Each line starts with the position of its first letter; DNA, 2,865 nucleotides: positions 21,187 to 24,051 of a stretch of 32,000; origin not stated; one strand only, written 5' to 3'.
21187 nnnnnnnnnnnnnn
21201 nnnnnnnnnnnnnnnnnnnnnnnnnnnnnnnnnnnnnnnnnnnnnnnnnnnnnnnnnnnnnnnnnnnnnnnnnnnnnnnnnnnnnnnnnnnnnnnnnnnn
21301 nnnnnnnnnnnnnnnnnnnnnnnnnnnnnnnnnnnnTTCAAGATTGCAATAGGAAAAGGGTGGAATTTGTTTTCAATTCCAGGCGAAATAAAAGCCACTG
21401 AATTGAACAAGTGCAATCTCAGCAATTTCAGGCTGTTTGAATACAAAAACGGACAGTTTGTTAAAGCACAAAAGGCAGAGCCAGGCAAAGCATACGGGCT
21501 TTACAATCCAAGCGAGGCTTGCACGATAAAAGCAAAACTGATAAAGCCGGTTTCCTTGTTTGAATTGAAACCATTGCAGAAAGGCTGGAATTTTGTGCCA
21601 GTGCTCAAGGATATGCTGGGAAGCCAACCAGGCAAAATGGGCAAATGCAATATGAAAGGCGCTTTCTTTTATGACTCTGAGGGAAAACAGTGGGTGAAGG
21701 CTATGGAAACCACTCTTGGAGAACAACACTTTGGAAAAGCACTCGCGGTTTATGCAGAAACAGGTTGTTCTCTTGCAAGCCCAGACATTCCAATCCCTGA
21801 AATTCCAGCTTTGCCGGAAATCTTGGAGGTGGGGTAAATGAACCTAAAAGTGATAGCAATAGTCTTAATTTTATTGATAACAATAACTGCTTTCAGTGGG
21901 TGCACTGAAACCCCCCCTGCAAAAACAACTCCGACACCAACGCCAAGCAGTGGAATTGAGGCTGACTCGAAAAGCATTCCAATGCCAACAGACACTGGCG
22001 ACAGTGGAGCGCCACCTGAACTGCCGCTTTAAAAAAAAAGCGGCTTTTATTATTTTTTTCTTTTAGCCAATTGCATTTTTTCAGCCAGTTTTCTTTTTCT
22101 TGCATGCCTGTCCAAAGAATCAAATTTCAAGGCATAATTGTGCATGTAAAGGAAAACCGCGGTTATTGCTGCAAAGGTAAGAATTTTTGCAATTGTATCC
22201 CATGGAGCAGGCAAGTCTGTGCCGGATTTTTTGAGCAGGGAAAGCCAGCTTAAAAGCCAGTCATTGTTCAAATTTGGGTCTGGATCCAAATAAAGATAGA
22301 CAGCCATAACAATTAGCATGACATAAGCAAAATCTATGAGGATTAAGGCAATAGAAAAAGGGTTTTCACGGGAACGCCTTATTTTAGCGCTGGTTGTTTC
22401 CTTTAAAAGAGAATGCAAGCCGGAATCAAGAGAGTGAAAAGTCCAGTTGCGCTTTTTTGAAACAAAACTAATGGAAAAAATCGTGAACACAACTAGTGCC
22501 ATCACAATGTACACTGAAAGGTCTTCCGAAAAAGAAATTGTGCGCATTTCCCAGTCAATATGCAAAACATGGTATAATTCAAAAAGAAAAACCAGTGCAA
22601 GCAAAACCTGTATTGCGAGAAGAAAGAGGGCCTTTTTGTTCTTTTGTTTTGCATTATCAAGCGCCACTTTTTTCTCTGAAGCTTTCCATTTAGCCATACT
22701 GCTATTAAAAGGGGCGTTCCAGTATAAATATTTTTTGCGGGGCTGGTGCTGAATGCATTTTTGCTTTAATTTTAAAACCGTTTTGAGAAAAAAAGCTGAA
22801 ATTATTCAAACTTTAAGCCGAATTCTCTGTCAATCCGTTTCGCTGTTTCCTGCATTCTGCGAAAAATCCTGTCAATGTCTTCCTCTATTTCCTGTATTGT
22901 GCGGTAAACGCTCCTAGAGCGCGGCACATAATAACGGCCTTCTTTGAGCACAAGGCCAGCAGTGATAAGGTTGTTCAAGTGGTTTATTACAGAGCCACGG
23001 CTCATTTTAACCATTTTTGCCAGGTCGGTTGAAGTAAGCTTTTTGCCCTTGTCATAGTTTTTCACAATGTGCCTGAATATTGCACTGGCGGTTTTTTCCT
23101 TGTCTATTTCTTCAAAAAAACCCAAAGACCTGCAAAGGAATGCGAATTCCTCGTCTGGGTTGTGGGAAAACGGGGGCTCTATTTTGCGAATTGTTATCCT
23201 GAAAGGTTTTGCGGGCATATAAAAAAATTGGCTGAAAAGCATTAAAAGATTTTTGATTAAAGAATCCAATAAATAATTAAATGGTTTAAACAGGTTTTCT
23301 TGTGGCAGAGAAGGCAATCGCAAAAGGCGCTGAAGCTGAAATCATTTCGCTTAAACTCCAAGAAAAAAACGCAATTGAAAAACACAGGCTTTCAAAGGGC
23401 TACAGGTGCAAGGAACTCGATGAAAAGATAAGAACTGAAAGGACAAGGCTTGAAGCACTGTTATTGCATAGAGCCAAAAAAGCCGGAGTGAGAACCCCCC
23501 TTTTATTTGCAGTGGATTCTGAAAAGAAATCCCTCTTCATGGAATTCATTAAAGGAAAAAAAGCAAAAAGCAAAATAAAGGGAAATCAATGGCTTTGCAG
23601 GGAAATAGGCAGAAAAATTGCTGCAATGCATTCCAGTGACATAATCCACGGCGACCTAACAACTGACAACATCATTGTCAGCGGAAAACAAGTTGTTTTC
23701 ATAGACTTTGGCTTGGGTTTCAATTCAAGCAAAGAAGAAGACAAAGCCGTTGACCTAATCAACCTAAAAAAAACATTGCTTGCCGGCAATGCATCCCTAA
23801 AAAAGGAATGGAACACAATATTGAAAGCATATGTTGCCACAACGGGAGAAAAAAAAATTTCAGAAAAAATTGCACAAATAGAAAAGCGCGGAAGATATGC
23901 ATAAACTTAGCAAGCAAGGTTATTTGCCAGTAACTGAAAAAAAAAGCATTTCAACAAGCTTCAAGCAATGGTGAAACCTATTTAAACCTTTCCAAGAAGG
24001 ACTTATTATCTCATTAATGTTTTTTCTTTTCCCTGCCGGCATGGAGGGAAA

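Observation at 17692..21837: Giant secreted, disulfide-rich, multi-module protein as a candidate surface or host-interaction protein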

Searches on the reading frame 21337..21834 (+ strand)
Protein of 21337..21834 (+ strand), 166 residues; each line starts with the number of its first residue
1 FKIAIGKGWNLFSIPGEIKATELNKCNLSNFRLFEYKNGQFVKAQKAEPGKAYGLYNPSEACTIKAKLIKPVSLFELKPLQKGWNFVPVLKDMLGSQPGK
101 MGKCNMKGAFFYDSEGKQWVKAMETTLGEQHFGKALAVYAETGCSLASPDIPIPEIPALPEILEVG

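Call 50: find_homologous_proteins(query=A4, max_evalue=0.001)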
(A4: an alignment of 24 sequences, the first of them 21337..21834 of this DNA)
Query A4 (24 sequences) (166 aa, profile of the alignment): 2 proteins with E <= 0.001 among 1231 candidates.
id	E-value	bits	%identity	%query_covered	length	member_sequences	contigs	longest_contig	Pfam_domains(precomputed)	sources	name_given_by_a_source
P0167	3.3e-25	107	25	87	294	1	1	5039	-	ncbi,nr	ncbi:hypothetical protein HY640_04105 [Candidatus Woesearchaeota archaeon]|nr:hypothetical protein [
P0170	6.6e-6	44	23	87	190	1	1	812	-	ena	-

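Call 51: search_solved_structures(query=A4, max_evalue=10)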
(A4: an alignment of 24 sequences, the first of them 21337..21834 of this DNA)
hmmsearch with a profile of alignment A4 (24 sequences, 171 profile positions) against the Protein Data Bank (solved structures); distinct sequences matched with E-value up to 10: 2.
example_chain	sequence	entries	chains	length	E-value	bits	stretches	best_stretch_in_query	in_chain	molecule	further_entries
2lyd_A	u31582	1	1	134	0.22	14.8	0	108-134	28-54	Decapping protein 1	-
9qgl_a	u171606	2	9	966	1.2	12.4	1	26-69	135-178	Baseplate protein J-like domain-containing protein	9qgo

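Call 67: find_related_loci(query=A5, collection=genome_contigs, flank=3000)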
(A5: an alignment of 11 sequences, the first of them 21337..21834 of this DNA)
Query A5 (166 aa) in genome_contigs; peptide patterns used: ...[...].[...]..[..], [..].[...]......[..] (x = any residue, [..] = any of these).
78 stretches matched a pattern; 34 encode a relative of the query (tblastn E <= 1e-3); 34 distinct loci.
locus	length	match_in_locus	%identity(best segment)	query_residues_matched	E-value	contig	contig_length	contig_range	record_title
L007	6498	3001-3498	75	1-166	1e-83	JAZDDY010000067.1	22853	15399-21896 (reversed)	MAG: Candidatus Iainarchaeum archaeon isolate MEGAHIT-group-0.114 k141_4732343, whole genome shotgun sequence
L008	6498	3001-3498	72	1-166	6e-75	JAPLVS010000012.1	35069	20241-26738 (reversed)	MAG: Candidatus Iainarchaeum archaeon isolate LacPavin_0920_SED3_MAG_48_10 LacPavin_0920_SED3_scaffold_310089, whole gen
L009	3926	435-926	55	1-162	3e-60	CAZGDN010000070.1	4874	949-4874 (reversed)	MAG TPA_asm: uncultured archaeon isolate SRP141559_co1_70 genome assembly, contig: NODE_11149_length_4874_cov_17.958083,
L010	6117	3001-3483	46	3-161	9e-45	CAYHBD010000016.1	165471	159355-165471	MAG TPA_asm: uncultured archaeon isolate ERP119294_co2_134 genome assembly, contig: k141_670122, whole genome shotgun se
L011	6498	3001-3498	45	2-159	9e-45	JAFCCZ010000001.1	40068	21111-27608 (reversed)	MAG: Candidatus Iainarchaeum archaeon isolate Meg19_1012_Bin_199 Meg19_1012_Bin_199_scaffold_1477, whole genome shotgun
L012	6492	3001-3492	44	2-162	6e-44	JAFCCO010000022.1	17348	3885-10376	MAG: Candidatus Iainarchaeum archaeon isolate AB_3033_Bin_60 AB_3033_Bin_60_scaffold_5075, whole genome shotgun sequence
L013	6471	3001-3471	41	3-156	3e-37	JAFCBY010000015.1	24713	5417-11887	Candidatus Falkowbacteria bacterium isolate AB_1215_Bin_116 AB_1215_Bin_116.fna_scaffold_5519, whole genome shotgun sequ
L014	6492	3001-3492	40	7-164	4e-39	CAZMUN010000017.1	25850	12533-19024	MAG TPA_asm: uncultured archaeon isolate SRP141376_co2_350 genome assembly, contig: NODE_4041_length_25850_cov_5.751347,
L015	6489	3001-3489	40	1-161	1e-36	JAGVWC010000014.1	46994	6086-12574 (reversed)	MAG: Candidatus Iainarchaeum archaeon isolate RIFCSPLOWO2_01_FULL_AR10_48_17 rifcsplowo2_01_scaffold_3277, whole genome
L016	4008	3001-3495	38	1-162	9e-35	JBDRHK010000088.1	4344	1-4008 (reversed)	MAG: Candidatus Iainarchaeum archaeon isolate MEGAHIT-group-1.513 k141_12990955, whole genome shotgun sequence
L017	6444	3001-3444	39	1-146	1e-33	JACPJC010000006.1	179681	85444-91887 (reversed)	MAG: Candidatus Iainarchaeum archaeon isolate NC_groundwater_457_Ag_B-0.1um_46_10 S34_3B_scaffold_339555, whole genome s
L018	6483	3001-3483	42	1-162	5e-42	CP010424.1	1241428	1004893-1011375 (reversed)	MAG: archaeon GW2011_AR10 chromosome, complete genome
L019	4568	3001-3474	40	2-161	2e-32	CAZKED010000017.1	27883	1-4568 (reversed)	MAG TPA_asm: uncultured archaeon isolate binchicken_co334_40 genome assembly, contig: NODE_2764_length_27883_cov_7.30868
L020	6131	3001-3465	34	3-160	3e-32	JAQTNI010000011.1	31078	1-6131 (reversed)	MAG: Candidatus ainarchaeum sp. isolate STA_60 NODE_2786_length_31078_cov_3.572938_Sandtown_A, whole genome shotgun sequ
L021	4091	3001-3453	39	1-150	3e-32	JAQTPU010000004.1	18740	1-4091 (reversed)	MAG: Candidatus ainarchaeum sp. isolate STB_123 NODE_6743_length_18740_cov_2.838178_Sandtown_B, whole genome shotgun seq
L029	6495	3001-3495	22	2-157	6e-8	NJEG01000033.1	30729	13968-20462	MAG: Candidatus Altiarchaeales archaeon ex4484_2 ex4484_2_scaffold_2438_length_30729__count_8224, whole genome shotgun s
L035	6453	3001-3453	22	1-126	4e-5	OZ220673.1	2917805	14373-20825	MAG: Dehalococcoidia bacterium isolate 74ad39ee-730f-4e91-a86b-9a5c45ef094d genome assembly, chromosome: 1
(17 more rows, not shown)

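Call 92: search_protein_families(library=pfam, proteins=[L035:121-3522:+], max_evalue=0.1)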
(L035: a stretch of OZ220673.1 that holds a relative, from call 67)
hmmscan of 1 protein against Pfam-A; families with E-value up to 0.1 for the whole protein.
L035:121-3522:+ (1134 aa): 1 family
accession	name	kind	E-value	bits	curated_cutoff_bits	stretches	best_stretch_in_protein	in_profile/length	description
PF13620.12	CarboxypepD_reg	-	6.3e-05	23.7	32.3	1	647-679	10-43/82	Carboxypeptidase regulatory-like domain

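Call 93: search_protein_families(library=ncbifam, proteins=[L035:121-3522:+, L029:1339-3501:+], max_evalue=0.1)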
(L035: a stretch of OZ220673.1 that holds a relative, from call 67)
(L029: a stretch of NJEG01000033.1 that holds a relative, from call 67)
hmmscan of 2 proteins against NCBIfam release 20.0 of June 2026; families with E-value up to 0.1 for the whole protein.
L035:121-3522:+ (1134 aa): 1 family
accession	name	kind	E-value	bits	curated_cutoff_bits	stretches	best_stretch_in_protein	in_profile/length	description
NF047446.1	barrel_OmpL47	domain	0.0041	17.5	40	1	918-955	31-68/68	OmpL47-type beta-barrel domain-containing protein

L029:1339-3501:+ (721 aa): 0 families

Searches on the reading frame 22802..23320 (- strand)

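Call 40: search_protein_families(library=pfam, proteins=[window:22802-23320:-], max_evalue=0.01)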
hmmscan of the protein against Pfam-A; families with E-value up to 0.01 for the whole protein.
window:22802-23320:- (172 aa): 7 families
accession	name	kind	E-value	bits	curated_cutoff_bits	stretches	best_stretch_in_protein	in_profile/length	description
PF01022.26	HTH_5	-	3.1e-06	27.4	22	1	93-124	14-45/47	Bacterial regulatory protein, arsR family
PF13412.12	HTH_24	-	0.0001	22.3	21.9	1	94-124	17-47/48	Winged helix-turn-helix DNA-binding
PF12802.13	MarR_2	-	0.00032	21.3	27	1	92-124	18-50/61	MarR family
PF13545.12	HTH_Crp_2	-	0.00041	20.7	27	1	94-131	22-60/70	Crp-like helix-turn-helix domain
PF08279.18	HTH_11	-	0.00056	20.2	25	0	85-124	5-47/55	HTH domain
PF13730.12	HTH_36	-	0.0022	18.2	25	1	99-124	30-55/55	Helix-turn-helix domain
PF01978.25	TrmB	-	0.0043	17.3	25.6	0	93-136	21-59/68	Sugar-specific transcriptional regulator TrmB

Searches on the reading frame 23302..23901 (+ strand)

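Call 40: search_protein_families(library=pfam, proteins=[window:23302-23901:+], max_evalue=0.01)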
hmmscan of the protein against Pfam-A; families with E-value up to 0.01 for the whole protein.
window:23302-23901:+ (200 aa): 9 families
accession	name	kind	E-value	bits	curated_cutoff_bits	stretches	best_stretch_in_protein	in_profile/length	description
PF01163.29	RIO1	-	1.5e-09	38.2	22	1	32-137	39-149/187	RIO domain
PF06293.20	Kdo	-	4.9e-09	36.4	21.3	1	92-177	117-207/207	Lipopolysaccharide kinase (Kdo/WaaP) family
PF01636.29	APH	-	3.6e-07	30.6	23.2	1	114-138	170-196/239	Phosphotransferase enzyme family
PF00069.31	Pkinase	-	6.9e-07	29.4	31.7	1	44-146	41-152/263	Protein kinase domain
PF07714.23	PK_Tyr_Ser-Thr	-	8.7e-06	25.7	23.1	1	76-146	85-156/258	Protein tyrosine and serine/threonine kinase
PF03109.22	ABC1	-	3.7e-05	23.4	22.9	1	55-147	122-222/244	ABC1 atypical kinase-like domain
PF19974.5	TCAD9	-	6.5e-05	22.7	40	1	111-162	296-348/429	Ternary complex associated domain 9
PF06176.17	WaaY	-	0.0011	19.1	20.3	1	79-159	121-199/229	Lipopolysaccharide core biosynthesis protein (WaaY)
PF13575.12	DUF4135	-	0.0058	16.3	29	1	75-146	112-182/378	Domain of unknown function (DUF4135)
